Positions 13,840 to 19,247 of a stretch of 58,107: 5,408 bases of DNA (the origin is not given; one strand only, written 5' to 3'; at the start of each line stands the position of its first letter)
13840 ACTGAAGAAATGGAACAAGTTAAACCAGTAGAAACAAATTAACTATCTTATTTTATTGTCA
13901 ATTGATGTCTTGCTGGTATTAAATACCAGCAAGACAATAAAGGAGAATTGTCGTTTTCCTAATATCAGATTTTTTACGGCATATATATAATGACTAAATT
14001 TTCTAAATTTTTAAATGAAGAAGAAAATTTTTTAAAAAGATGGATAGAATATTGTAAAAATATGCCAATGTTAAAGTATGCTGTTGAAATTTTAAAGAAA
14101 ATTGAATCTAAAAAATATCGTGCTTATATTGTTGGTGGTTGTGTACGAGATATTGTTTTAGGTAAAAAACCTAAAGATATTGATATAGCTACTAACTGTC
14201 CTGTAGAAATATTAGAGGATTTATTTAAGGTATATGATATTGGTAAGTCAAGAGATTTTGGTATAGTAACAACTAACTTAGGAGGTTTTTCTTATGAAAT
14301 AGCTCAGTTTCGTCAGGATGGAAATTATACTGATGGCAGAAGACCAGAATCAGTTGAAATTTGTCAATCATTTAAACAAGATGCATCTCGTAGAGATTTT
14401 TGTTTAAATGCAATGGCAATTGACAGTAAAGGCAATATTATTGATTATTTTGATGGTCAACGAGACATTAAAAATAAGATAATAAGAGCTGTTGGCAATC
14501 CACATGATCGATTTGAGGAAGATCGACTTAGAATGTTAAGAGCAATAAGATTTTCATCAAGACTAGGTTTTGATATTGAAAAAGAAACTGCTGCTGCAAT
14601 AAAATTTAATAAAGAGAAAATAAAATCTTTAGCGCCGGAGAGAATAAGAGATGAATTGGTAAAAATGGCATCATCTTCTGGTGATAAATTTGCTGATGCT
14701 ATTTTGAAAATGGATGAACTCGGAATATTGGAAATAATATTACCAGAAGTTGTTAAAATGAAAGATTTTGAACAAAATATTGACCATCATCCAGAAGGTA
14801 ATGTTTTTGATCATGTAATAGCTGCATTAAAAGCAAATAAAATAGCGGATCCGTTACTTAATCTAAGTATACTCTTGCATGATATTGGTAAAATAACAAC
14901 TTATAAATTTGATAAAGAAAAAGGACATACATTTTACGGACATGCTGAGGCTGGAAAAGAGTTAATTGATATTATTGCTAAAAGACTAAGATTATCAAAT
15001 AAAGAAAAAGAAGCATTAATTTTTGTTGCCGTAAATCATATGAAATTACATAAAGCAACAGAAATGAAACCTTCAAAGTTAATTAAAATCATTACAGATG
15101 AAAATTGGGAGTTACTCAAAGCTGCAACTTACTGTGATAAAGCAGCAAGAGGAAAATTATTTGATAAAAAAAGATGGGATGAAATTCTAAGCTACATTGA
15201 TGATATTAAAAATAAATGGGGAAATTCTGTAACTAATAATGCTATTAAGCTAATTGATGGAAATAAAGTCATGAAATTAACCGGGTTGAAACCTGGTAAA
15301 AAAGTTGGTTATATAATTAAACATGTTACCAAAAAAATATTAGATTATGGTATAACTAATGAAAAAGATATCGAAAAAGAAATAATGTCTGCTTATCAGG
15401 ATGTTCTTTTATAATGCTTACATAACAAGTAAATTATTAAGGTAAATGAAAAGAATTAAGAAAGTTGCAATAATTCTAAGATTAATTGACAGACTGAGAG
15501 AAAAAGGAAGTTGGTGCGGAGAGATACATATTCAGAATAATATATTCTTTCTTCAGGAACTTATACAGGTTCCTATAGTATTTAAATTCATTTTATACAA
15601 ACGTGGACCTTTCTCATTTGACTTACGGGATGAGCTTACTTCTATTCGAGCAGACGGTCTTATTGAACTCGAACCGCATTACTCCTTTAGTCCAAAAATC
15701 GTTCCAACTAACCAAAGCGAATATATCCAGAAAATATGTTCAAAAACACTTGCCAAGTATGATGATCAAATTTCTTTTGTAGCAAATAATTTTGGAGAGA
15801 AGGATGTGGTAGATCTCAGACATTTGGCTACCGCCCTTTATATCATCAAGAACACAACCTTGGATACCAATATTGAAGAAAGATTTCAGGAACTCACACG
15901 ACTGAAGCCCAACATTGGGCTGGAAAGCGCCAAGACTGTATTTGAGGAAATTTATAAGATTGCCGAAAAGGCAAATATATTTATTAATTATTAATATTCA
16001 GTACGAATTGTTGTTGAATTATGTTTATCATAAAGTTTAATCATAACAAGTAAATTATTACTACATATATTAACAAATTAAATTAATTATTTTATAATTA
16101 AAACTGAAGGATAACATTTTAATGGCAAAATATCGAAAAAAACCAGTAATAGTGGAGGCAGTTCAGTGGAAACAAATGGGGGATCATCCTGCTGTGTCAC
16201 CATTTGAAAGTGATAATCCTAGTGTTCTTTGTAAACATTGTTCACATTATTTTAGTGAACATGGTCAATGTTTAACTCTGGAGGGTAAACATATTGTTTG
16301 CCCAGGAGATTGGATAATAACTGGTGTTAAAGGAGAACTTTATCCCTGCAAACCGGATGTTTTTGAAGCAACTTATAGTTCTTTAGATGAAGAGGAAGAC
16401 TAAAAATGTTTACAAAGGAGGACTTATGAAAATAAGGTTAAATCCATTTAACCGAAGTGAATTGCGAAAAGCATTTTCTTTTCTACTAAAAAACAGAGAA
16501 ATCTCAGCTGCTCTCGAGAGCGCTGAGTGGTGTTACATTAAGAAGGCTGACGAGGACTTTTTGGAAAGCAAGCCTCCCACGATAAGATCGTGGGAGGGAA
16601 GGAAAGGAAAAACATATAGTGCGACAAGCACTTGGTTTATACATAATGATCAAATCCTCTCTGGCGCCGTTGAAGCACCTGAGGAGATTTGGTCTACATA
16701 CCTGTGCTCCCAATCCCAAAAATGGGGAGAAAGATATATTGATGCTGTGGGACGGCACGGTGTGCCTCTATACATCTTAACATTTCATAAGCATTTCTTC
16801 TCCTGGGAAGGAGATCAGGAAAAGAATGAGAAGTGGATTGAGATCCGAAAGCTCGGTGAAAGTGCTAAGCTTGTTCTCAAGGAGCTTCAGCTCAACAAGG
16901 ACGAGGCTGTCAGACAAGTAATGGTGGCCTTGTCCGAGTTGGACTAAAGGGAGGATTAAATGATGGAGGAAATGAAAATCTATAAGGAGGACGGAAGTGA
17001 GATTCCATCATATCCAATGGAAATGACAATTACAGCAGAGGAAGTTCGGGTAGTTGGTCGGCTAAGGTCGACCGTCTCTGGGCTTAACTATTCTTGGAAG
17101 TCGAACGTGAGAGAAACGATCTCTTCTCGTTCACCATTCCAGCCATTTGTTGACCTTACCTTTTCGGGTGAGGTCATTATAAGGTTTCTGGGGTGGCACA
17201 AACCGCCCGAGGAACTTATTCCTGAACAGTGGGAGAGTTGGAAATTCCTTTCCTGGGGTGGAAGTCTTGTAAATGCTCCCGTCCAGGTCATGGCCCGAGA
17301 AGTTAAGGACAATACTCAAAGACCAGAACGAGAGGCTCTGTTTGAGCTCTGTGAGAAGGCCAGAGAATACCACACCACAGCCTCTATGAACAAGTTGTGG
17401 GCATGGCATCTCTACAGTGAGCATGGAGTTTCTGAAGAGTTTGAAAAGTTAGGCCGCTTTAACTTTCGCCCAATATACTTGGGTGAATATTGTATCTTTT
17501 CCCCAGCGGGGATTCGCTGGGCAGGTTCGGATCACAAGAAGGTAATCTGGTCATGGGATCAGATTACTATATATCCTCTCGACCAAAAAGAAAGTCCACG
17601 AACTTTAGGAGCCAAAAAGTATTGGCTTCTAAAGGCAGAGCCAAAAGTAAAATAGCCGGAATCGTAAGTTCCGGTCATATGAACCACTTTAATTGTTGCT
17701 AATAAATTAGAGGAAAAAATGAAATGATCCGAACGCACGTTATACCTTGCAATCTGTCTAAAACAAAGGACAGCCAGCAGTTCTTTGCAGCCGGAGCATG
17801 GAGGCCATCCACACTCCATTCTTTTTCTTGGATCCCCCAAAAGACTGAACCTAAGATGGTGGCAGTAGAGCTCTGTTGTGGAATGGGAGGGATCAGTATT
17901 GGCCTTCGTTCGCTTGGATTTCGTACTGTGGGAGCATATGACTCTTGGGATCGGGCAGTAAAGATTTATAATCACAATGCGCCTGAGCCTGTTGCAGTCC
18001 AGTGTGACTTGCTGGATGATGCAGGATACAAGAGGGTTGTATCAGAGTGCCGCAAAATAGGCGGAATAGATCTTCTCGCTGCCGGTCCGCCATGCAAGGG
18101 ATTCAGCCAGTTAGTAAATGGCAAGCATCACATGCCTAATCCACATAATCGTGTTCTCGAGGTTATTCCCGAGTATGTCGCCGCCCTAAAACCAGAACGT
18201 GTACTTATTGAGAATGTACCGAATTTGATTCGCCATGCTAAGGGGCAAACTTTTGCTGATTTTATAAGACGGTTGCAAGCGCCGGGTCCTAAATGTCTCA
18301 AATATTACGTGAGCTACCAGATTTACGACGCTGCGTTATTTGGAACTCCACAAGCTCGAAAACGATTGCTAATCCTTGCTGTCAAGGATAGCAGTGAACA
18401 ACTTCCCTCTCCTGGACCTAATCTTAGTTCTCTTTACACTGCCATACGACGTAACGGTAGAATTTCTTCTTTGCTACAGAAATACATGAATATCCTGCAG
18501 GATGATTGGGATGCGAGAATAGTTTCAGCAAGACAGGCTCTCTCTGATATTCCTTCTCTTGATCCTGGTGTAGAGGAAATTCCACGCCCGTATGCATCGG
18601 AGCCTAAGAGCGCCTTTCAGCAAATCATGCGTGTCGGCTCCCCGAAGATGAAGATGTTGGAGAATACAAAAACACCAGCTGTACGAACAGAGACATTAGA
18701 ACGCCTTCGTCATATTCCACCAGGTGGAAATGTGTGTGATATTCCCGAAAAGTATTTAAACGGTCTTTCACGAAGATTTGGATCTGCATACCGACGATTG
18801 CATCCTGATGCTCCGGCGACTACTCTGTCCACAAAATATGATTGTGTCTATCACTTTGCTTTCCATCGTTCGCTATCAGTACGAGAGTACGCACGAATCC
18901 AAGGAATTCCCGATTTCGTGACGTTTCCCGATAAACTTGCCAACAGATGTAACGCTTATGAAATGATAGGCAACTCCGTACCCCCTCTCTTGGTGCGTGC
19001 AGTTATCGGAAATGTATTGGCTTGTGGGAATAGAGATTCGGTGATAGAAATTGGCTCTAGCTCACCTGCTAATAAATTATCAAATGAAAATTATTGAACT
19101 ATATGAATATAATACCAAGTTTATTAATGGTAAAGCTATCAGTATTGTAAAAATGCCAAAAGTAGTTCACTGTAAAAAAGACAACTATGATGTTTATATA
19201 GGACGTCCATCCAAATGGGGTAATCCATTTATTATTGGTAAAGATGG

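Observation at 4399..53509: Twelve copies of a conserved leader that puts AGGAGG 45-60 nt upstream of the ATG and bridges the gap with a covarying hairpin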

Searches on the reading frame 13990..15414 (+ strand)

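Call 10: search_protein_families(library=pfam, proteins=[window:13990-15414:+])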
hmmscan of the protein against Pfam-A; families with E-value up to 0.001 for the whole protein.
window:13990-15414:+ (474 aa): 5 families
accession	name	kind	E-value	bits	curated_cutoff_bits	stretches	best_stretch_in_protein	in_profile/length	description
PF01743.26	PolyA_pol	-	3.9e-34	118.1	23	1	45-166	1-126/126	Poly A polymerase head domain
PF12627.12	PolyA_pol_RNAbd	-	2.9e-14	53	22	1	193-254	1-60/64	Probable RNA and SrmB- binding site of polymerase A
PF01966.28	HD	-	8.6e-07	29.7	22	1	289-364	26-103/116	HD domain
PF09970.15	DUF2204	-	0.00021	21.4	20.3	1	32-105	6-80/181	Nucleotidyl transferase of unknown function (DUF2204)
PF13735.12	tRNA_NucTran2_2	-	0.00061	20.2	27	0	333-460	31-143/149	tRNA nucleotidyltransferase domain 2 putative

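Call 100: search_protein_families(library=phrogs, proteins=[window:13990-15414:+], max_evalue=0.001)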
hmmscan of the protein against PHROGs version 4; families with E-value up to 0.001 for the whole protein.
window:13990-15414:+ (474 aa): 4 families
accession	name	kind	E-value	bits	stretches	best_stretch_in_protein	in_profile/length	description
phrog_2244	-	DNA, RNA and nucleotide metabolism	1.4e-82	279.3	1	43-446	3-379/392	tRNA nucleotidyltransferase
phrog_24229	-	DNA, RNA and nucleotide metabolism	1.3e-42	147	1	41-229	2-207/245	tRNA nucleotidyltransferase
phrog_1614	-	DNA, RNA and nucleotide metabolism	4.1e-11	44.1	1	24-81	15-74/268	nucleotidyltransferase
phrog_7967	-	unknown function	0.00012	22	1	29-68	13-53/329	-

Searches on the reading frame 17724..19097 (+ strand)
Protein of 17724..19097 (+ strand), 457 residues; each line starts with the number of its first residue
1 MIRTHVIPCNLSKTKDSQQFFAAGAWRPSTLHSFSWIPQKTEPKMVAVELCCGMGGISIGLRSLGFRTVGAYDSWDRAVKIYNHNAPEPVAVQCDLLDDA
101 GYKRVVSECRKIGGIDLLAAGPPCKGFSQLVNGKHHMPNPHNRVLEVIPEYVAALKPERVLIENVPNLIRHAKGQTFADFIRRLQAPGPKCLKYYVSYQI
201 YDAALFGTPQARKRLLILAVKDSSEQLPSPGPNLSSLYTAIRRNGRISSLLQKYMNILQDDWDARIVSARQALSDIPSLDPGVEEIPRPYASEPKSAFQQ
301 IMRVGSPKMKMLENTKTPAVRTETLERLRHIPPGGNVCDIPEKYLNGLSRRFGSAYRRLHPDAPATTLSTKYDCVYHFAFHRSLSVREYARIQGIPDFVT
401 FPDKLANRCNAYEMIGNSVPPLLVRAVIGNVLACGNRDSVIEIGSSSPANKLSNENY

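Call 19: search_protein_families(library=phrogs, proteins=[window:17724-19097:+])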
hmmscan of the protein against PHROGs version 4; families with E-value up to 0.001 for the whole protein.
window:17724-19097:+ (457 aa): 5 families
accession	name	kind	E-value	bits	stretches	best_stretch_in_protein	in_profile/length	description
phrog_116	-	other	9.5e-60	203.8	1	38-434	201-492/779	DNA methyltransferase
phrog_363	-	other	3e-27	96.6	1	38-227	47-221/327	DNA methyltransferase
phrog_5999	-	other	1.7e-07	32.2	1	46-140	4-93/109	DNA methyltransferase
phrog_23910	-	unknown function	1.7e-05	25.8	1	351-428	7-91/99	-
phrog_36001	-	unknown function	0.00011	21.5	0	152-222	498-564/715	-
